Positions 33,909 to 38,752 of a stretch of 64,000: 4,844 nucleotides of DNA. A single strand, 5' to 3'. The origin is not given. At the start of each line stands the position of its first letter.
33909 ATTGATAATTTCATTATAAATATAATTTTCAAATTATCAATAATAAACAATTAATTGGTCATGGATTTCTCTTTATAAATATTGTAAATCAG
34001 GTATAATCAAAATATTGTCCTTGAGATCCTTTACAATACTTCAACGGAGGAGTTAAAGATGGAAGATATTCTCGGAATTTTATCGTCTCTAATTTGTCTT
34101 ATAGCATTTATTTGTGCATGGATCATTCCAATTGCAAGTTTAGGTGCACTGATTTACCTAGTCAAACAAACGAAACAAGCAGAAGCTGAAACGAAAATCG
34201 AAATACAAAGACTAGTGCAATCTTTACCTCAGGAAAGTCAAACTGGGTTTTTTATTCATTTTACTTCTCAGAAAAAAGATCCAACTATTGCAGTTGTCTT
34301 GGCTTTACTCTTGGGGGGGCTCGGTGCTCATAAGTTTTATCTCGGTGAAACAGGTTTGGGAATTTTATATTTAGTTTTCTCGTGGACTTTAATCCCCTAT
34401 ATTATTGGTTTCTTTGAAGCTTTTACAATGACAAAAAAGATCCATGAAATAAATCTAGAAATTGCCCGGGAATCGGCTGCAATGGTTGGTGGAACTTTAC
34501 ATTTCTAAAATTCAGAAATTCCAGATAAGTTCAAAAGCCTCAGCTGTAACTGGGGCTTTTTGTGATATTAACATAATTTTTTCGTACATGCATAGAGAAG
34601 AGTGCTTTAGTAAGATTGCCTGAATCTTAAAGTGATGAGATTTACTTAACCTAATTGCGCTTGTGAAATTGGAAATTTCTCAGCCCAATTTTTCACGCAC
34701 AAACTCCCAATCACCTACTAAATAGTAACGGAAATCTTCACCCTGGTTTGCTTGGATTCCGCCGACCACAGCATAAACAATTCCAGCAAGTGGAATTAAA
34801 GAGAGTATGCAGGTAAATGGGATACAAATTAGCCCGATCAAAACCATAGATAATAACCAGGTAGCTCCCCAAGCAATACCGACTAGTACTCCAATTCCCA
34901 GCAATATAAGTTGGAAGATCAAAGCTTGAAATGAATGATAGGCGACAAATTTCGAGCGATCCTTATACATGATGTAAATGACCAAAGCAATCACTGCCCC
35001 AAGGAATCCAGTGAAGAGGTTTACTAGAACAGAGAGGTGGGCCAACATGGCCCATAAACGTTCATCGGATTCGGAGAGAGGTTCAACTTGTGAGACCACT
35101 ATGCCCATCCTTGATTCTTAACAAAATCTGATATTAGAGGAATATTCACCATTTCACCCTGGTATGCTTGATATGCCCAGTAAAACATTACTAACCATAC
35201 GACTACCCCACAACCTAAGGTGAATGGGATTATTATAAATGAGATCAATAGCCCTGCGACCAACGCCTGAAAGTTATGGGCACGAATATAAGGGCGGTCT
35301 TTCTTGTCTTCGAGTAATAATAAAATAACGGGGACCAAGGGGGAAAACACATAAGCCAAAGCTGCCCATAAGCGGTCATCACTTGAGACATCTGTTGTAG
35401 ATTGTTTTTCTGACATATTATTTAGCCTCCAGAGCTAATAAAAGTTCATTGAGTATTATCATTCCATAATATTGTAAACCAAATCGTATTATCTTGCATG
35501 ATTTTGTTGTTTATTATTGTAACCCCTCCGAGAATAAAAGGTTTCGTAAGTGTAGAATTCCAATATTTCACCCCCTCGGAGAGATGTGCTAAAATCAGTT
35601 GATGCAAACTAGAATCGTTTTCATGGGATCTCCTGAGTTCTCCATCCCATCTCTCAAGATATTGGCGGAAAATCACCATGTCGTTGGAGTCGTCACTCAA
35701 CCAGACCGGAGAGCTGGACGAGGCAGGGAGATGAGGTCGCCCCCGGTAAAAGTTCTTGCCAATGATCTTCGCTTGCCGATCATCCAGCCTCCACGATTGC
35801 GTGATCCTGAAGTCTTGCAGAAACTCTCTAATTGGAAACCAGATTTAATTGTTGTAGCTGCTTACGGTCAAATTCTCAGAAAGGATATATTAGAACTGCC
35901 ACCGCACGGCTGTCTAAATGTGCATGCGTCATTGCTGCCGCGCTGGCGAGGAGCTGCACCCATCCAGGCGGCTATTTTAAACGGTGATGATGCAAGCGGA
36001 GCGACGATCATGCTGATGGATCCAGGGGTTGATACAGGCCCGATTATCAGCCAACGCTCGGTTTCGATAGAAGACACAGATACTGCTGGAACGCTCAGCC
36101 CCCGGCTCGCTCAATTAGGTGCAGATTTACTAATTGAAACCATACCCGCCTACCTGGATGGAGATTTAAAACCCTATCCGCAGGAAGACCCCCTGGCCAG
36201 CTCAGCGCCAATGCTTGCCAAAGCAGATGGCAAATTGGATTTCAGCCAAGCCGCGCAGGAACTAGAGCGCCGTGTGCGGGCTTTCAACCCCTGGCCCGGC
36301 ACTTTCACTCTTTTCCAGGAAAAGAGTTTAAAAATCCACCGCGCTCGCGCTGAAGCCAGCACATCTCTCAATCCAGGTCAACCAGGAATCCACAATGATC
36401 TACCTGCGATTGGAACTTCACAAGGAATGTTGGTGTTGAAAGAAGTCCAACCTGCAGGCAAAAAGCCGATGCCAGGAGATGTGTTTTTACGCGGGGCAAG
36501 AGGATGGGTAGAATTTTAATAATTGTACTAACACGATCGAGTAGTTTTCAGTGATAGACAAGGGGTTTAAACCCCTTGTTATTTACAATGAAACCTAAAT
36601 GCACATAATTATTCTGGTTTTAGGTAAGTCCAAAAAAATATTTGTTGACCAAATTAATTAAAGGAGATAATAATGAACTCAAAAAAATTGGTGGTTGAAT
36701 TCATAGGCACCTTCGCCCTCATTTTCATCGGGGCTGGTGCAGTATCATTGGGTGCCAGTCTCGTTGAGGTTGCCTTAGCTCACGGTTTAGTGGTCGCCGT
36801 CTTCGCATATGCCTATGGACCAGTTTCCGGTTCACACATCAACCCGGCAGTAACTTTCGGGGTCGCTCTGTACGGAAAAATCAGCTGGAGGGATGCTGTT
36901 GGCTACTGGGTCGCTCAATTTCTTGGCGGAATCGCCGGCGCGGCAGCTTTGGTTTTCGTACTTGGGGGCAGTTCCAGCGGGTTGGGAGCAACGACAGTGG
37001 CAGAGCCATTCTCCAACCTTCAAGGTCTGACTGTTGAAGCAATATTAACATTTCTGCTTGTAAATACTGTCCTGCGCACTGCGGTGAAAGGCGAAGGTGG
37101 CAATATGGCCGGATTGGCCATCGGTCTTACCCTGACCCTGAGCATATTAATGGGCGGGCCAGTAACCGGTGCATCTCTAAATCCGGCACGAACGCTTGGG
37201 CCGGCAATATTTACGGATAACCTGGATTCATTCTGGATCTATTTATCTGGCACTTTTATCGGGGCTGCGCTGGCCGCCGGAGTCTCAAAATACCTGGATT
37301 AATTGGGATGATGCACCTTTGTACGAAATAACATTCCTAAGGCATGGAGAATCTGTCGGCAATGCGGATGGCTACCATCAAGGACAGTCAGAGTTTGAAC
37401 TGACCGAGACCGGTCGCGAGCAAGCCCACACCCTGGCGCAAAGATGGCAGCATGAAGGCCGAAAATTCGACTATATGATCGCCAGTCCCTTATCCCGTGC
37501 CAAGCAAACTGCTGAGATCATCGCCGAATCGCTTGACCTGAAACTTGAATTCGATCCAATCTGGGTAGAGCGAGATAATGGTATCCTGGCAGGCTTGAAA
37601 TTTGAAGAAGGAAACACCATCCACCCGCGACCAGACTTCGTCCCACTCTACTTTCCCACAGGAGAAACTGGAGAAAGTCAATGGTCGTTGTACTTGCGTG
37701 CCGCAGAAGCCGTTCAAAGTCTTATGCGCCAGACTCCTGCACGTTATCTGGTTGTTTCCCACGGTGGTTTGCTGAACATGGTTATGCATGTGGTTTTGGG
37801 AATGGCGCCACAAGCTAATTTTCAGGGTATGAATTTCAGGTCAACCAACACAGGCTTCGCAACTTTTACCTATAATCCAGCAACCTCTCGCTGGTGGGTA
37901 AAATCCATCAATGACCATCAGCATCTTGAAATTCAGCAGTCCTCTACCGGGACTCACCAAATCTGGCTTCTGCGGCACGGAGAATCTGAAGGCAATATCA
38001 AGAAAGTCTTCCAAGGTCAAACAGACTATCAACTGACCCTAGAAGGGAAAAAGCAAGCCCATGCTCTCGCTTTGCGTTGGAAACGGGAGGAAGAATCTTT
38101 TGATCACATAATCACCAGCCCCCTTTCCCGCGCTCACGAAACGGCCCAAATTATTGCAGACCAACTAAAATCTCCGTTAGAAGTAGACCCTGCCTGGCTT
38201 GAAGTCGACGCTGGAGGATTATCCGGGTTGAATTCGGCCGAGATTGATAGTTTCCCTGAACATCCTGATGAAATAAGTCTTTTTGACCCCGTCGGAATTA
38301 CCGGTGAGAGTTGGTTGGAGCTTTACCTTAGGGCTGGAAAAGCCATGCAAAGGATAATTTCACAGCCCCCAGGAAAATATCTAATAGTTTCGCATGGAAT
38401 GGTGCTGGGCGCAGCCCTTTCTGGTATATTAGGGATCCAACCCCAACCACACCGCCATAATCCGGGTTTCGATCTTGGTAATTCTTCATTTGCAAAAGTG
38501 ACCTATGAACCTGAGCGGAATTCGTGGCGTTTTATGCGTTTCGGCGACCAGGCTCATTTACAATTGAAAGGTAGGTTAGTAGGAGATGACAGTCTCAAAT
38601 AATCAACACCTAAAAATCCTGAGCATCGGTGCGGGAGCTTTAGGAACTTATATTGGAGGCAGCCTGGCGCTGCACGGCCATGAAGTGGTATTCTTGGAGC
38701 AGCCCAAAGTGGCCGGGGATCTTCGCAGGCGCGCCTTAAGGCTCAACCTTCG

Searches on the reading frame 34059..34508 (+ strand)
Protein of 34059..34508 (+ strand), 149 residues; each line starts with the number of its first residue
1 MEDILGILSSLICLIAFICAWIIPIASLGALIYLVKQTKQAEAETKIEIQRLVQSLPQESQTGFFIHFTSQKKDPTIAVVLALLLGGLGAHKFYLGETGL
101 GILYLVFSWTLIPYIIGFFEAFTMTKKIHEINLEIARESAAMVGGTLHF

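Call 70: search_protein_families(library=pfam, proteins=[window:34059-34508:+], max_evalue=0.001)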
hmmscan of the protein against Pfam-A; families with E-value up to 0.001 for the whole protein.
window:34059-34508:+ (149 aa): 1 family
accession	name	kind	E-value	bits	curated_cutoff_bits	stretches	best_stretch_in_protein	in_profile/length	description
PF05154.21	TM2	-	1.7e-16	60.6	27.9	1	71-122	1-51/51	TM2 domain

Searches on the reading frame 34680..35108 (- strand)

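Call 70: search_protein_families(library=pfam, proteins=[window:34680-35108:-], max_evalue=0.001)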
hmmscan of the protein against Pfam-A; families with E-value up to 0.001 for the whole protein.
window:34680-35108:- (142 aa): 1 family
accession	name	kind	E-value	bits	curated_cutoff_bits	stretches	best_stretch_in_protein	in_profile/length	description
PF09685.15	DUF4870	-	7.6e-21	74.6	25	1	16-130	1-102/107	Domain of unknown function (DUF4870)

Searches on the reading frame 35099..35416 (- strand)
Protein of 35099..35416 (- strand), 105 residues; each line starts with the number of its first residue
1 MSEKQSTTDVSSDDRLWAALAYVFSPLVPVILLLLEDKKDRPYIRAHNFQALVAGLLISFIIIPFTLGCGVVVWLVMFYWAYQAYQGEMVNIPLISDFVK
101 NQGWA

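Call 70: search_protein_families(library=pfam, proteins=[window:35099-35416:-], max_evalue=0.001)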
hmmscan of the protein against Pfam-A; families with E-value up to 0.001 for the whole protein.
window:35099-35416:- (105 aa): 1 family
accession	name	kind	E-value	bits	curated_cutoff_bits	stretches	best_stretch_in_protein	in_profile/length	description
PF09685.15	DUF4870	-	0.00065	20.1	25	0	20-99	17-107/107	Domain of unknown function (DUF4870)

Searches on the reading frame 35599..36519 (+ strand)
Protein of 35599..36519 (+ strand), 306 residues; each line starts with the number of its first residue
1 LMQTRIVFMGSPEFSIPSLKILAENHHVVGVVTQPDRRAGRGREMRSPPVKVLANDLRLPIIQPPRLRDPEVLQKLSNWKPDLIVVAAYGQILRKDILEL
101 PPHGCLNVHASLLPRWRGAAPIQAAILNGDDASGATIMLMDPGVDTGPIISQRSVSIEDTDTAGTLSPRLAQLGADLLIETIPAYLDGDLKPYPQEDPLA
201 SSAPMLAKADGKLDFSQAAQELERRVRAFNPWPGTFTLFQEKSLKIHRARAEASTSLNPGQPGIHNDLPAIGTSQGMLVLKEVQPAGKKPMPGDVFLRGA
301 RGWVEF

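Call 70: search_protein_families(library=pfam, proteins=[window:35599-36519:+], max_evalue=0.001)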
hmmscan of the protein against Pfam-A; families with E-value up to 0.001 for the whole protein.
window:35599-36519:+ (306 aa): 2 families
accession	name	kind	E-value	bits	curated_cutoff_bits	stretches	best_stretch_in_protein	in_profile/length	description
PF00551.24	Formyl_trans_N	-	5.1e-45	153.9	26.1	1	6-182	3-181/181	Formyl transferase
PF02911.23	Formyl_trans_C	-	7e-22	77.9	21.1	1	206-300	2-99/100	Formyl transferase, C-terminal domain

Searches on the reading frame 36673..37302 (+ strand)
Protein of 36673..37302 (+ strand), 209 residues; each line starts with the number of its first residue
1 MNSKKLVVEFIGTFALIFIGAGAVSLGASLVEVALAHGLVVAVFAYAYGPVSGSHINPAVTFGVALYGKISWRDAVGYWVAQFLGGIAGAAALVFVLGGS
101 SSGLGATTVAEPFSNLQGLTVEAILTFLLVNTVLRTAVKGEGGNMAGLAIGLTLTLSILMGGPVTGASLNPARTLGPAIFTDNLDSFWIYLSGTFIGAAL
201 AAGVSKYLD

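Call 70: search_protein_families(library=pfam, proteins=[window:36673-37302:+], max_evalue=0.001)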
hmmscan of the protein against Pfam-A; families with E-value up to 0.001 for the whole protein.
window:36673-37302:+ (209 aa): 1 family
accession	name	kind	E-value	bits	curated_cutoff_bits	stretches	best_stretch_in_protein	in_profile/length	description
PF00230.25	MIP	-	5.5e-53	180.4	25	1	3-202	8-219/222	Major intrinsic protein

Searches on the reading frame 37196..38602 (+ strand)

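Call 70: search_protein_families(library=pfam, proteins=[window:37196-38602:+], max_evalue=0.001)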
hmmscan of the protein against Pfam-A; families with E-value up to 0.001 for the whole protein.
window:37196-38602:+ (468 aa): 1 family
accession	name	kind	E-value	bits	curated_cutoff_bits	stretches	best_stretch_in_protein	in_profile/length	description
PF00300.27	His_Phos_1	-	2.5e-82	275.7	21.7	2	256-445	1-189/194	Histidine phosphatase superfamily (branch 1)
